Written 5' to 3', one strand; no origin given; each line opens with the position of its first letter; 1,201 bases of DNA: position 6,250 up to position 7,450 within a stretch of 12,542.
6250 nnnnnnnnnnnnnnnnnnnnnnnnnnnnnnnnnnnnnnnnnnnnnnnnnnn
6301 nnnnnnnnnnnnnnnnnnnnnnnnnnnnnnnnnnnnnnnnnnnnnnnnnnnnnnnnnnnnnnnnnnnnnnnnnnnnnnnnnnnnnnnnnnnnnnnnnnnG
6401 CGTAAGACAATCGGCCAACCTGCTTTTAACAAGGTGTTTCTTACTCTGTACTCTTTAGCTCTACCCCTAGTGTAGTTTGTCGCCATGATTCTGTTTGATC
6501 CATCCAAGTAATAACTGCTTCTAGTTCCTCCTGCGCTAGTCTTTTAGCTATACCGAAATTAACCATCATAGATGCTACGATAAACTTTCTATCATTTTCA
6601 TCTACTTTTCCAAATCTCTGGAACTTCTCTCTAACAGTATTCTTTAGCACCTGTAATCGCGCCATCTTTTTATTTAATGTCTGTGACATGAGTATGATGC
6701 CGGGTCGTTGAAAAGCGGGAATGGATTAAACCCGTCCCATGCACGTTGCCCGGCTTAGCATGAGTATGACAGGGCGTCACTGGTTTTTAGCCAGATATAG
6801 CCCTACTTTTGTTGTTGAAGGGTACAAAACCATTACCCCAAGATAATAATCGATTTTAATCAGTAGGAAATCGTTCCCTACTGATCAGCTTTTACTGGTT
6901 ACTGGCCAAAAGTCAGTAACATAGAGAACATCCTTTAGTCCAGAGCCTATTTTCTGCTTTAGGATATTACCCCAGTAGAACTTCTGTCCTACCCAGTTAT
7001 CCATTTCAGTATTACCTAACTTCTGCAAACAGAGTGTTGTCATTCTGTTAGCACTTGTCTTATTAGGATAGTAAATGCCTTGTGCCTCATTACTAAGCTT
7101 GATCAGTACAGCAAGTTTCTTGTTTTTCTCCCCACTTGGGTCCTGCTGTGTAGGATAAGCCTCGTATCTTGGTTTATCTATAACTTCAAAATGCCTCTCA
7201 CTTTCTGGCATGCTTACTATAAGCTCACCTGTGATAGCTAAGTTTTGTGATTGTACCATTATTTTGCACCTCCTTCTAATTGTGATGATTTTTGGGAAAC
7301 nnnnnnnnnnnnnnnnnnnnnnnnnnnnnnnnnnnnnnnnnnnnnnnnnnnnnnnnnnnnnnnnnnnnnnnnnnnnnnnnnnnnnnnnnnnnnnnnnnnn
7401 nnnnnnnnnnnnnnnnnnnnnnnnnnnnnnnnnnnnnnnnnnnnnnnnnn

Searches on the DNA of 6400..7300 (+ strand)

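Call 5: search_rna_families(source=window, start=6500, end=7000, threshold=evalue, max_evalue=10, show_alignments=3)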
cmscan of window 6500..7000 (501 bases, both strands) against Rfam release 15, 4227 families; matches with E-value up to 10: 1.
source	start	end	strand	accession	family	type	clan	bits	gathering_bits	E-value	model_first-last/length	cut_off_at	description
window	6859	6887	+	RF00837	mir-251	Gene; miRNA;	CL00135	14.3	45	7.1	1-61/61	no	microRNA mir-251 microRNA precursor family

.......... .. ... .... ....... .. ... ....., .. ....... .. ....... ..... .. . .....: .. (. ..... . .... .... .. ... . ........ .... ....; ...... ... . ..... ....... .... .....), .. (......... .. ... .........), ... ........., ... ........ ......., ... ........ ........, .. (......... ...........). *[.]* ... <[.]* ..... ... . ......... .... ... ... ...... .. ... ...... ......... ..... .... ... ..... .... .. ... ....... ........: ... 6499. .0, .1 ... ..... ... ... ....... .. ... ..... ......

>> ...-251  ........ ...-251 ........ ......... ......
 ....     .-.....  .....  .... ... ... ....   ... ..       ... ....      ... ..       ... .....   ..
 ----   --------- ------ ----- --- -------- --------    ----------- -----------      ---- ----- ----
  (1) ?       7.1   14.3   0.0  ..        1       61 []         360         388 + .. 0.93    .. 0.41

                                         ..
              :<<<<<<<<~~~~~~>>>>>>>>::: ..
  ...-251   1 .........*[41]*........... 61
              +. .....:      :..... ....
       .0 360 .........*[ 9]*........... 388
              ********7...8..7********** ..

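Call 9: search_dna_similar(query=window:6400-7300:+, collection=phages, mode=distant, max_rows=40)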
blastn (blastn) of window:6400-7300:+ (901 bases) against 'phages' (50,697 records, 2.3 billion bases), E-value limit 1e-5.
No match.

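Call 31: search_dna_similar(query=window:6690-6860:+, collection=phages, mode=distant, max_evalue=1, max_rows=20)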
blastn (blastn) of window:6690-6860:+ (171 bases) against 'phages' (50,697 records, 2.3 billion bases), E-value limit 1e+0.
No match.

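Call 32: search_dna_similar(query=window:6690-6860:+, collection=plasmids, mode=distant, max_evalue=1, max_rows=20)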
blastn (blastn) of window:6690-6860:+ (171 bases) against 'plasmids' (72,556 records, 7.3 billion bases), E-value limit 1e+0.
No match.

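Call 53: search_rna_families(sources=[L023, L024, L021, L022, L020, L019, L018, L004, L005, L006, L010, L011], threshold=gathering, show_alignments=2)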
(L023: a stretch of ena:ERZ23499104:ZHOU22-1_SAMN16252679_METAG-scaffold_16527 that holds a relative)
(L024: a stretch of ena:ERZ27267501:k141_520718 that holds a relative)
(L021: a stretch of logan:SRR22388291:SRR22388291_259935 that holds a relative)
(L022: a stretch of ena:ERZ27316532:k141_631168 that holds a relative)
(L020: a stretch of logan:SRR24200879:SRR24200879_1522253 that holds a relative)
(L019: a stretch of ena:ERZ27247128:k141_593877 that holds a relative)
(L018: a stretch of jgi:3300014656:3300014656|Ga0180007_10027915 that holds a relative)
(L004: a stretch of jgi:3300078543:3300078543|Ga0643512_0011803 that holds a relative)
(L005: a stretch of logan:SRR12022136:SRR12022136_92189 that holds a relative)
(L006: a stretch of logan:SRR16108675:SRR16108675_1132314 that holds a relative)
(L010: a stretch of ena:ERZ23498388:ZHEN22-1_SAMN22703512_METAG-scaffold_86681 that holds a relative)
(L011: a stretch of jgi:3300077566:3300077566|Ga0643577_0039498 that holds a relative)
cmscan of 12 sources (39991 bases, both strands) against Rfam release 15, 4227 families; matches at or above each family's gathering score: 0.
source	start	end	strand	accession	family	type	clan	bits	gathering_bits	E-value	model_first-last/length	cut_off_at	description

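Call 54: search_rna_families(source=L023, start=2150, end=2639, threshold=evalue, max_evalue=10, show_alignments=3)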
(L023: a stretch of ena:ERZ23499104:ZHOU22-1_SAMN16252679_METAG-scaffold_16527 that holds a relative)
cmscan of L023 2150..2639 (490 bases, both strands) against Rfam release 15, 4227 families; matches with E-value up to 10: 1.
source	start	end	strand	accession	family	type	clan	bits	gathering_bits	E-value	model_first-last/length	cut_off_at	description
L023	2392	2451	+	RF01108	BMV3_UPD-PK1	Cis-reg;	-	15.2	38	3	1-26/26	no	Pseudoknot of upstream pseudoknot domain (UPD) of the 3'UTR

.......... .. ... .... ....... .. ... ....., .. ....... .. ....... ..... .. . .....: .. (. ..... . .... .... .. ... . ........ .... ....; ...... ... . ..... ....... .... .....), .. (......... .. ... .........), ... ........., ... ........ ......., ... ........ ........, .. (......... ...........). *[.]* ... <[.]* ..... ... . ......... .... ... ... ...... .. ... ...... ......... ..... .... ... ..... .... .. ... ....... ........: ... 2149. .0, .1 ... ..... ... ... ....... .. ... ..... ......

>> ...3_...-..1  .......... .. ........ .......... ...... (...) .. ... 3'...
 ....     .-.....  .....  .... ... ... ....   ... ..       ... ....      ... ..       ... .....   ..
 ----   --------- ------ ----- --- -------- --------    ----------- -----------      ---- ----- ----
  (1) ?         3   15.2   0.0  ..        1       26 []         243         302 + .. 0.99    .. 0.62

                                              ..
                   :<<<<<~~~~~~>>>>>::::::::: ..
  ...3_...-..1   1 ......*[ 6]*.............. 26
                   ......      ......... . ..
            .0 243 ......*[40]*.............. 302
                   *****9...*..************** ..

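Call 88: search_rna_families(source=L027, start=2700, end=3300, threshold=evalue, max_evalue=10, show_alignments=4)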
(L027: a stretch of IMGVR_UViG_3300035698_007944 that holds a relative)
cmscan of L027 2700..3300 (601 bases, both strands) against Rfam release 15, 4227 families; matches with E-value up to 10: 4.
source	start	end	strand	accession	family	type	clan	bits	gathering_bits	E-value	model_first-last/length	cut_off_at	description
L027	3238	3282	+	RF00150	SNORD42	Gene; snRNA; snoRNA; CD-box;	-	18.4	39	4.1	1-68/68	no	Small nucleolar RNA SNORD42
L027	2775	2852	+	RF01171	snoR4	Gene; snRNA; snoRNA; CD-box;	-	18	60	8.6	1-80/80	no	Small nucleolar RNA snoR4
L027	2843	2921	-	RF01285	snoU31b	Gene; snRNA; snoRNA; CD-box;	-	16.4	37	2.7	1-86/86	no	Small nucleolar RNA U31b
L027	2862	3022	+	RF02488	GlsR25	Gene; snRNA; snoRNA; HACA-box;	-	12.9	100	9.9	1-146/146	no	Small nucleolar RNA GlsR25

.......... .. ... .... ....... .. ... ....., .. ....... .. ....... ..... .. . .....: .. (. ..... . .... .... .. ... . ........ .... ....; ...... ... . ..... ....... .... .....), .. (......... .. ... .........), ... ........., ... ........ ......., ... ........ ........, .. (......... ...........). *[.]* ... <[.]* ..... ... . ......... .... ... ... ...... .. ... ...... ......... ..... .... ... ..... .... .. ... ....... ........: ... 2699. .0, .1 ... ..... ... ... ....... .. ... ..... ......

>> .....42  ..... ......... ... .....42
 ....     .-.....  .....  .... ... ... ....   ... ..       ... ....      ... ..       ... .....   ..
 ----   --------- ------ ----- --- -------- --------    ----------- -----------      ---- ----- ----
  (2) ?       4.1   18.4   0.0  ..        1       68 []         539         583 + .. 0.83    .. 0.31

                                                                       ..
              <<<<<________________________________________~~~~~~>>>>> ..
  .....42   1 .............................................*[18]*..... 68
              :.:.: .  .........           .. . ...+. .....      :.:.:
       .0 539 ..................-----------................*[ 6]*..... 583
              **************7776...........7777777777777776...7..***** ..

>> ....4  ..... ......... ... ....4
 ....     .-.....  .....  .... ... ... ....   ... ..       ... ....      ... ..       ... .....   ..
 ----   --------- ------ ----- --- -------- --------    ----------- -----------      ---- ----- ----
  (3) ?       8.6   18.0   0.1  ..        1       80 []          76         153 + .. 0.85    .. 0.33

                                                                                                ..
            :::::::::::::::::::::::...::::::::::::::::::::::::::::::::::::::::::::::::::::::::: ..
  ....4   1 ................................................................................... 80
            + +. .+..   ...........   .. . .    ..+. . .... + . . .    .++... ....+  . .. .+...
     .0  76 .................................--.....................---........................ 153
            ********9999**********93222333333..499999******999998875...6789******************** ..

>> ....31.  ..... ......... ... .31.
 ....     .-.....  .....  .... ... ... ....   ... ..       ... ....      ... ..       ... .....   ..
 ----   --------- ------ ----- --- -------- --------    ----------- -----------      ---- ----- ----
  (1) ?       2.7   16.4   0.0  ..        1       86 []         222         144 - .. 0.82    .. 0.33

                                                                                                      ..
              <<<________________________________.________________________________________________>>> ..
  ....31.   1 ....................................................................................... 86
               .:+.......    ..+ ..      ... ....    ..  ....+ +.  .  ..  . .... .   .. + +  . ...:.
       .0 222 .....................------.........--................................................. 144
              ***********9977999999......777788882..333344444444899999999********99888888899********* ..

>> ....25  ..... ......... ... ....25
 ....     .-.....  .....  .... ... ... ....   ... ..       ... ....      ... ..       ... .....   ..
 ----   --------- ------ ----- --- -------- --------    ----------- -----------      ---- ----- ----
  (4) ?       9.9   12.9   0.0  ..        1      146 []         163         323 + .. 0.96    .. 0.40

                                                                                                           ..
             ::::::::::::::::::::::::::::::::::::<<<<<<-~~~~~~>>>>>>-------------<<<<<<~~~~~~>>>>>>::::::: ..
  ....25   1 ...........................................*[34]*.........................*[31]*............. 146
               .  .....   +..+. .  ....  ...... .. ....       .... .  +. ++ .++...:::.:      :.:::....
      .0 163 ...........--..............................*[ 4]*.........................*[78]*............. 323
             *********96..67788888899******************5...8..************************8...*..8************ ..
